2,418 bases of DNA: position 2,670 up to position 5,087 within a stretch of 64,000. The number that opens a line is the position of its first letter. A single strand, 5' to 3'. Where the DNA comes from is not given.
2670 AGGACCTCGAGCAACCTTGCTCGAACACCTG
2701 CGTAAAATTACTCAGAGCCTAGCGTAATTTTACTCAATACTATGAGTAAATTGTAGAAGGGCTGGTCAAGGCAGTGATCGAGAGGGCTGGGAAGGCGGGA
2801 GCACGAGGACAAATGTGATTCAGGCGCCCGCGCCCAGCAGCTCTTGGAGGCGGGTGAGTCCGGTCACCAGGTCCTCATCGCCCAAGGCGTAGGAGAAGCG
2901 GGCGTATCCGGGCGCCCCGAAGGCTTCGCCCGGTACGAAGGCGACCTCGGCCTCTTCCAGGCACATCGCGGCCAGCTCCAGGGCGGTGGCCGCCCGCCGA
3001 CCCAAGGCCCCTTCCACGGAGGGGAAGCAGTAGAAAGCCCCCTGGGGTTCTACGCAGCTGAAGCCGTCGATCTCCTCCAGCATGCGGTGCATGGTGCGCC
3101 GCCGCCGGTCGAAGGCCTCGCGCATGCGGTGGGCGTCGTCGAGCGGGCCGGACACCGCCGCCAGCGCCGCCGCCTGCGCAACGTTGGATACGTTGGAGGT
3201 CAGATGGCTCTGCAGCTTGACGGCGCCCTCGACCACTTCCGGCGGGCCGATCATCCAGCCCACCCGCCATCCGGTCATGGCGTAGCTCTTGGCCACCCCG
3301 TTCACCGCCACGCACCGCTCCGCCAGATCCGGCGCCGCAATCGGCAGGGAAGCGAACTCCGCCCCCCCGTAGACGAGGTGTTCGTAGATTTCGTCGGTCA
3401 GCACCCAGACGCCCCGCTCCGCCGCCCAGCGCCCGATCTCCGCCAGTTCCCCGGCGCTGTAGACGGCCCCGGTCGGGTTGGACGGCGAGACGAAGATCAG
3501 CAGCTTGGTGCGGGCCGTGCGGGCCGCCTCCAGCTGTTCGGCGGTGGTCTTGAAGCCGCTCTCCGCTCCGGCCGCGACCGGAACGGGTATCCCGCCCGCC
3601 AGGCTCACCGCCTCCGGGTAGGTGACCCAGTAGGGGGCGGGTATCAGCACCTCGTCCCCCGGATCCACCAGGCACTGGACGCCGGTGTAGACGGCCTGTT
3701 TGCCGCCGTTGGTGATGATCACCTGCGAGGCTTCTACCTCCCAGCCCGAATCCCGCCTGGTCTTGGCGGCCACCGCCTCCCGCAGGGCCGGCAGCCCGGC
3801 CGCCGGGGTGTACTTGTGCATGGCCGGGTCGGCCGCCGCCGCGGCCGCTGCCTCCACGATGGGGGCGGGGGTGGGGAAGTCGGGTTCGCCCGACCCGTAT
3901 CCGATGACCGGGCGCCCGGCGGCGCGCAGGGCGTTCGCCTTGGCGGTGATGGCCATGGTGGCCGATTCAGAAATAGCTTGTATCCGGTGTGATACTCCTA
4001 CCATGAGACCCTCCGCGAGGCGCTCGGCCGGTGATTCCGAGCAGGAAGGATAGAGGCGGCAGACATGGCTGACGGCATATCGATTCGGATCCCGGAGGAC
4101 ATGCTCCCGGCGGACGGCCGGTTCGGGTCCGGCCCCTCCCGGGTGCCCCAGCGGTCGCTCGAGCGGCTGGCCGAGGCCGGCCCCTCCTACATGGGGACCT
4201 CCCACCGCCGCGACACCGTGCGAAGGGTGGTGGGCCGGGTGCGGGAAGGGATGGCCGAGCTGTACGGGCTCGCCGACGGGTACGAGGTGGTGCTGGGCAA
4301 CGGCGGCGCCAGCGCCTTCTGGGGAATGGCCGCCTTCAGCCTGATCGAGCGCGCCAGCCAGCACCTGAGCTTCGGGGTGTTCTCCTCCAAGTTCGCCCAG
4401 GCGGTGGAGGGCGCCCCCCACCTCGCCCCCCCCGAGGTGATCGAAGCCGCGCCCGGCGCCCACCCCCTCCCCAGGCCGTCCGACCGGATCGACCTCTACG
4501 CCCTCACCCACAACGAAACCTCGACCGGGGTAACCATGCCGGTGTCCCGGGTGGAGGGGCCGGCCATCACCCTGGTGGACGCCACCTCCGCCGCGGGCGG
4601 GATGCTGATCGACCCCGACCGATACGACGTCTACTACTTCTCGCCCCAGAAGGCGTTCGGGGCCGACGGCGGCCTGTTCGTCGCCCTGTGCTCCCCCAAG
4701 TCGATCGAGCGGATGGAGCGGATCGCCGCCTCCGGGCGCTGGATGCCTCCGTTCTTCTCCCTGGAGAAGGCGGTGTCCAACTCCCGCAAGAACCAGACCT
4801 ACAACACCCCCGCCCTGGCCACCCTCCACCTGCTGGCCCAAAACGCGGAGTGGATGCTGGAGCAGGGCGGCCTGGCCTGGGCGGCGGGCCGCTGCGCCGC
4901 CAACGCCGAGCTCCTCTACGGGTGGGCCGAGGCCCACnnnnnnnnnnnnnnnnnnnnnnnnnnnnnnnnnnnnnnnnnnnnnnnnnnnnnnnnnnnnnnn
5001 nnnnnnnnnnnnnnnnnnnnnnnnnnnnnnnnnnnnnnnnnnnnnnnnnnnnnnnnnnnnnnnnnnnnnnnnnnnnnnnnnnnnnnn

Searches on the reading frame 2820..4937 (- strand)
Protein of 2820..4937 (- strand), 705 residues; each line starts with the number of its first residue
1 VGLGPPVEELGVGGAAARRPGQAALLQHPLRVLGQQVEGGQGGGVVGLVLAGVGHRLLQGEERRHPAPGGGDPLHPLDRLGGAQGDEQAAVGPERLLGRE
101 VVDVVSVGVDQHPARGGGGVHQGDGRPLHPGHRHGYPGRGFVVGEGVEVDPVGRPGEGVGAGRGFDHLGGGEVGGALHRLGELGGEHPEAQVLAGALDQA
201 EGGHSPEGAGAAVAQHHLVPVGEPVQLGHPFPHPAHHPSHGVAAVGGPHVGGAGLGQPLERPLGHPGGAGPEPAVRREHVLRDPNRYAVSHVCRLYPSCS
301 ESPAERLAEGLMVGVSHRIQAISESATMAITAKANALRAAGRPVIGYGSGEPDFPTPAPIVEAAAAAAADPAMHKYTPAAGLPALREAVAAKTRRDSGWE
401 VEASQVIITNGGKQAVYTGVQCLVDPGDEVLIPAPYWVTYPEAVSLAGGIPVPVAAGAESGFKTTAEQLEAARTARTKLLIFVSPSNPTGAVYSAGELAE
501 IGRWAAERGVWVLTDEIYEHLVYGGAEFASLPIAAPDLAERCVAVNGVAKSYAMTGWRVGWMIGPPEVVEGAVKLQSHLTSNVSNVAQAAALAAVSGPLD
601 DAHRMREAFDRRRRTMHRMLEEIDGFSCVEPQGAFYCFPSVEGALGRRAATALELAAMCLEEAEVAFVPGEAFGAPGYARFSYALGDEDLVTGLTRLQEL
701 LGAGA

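Call 99: search_protein_families(library=pfam, proteins=[window:2820-4937:-], max_evalue=0.00001)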
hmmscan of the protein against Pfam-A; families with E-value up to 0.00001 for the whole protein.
window:2820-4937:- (705 aa): 1 family
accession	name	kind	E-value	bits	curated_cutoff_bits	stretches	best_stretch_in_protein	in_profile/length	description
PF00155.27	Aminotran_1_2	-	1.2e-76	258.8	19.7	1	343-691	2-354/361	Aminotransferase class I and II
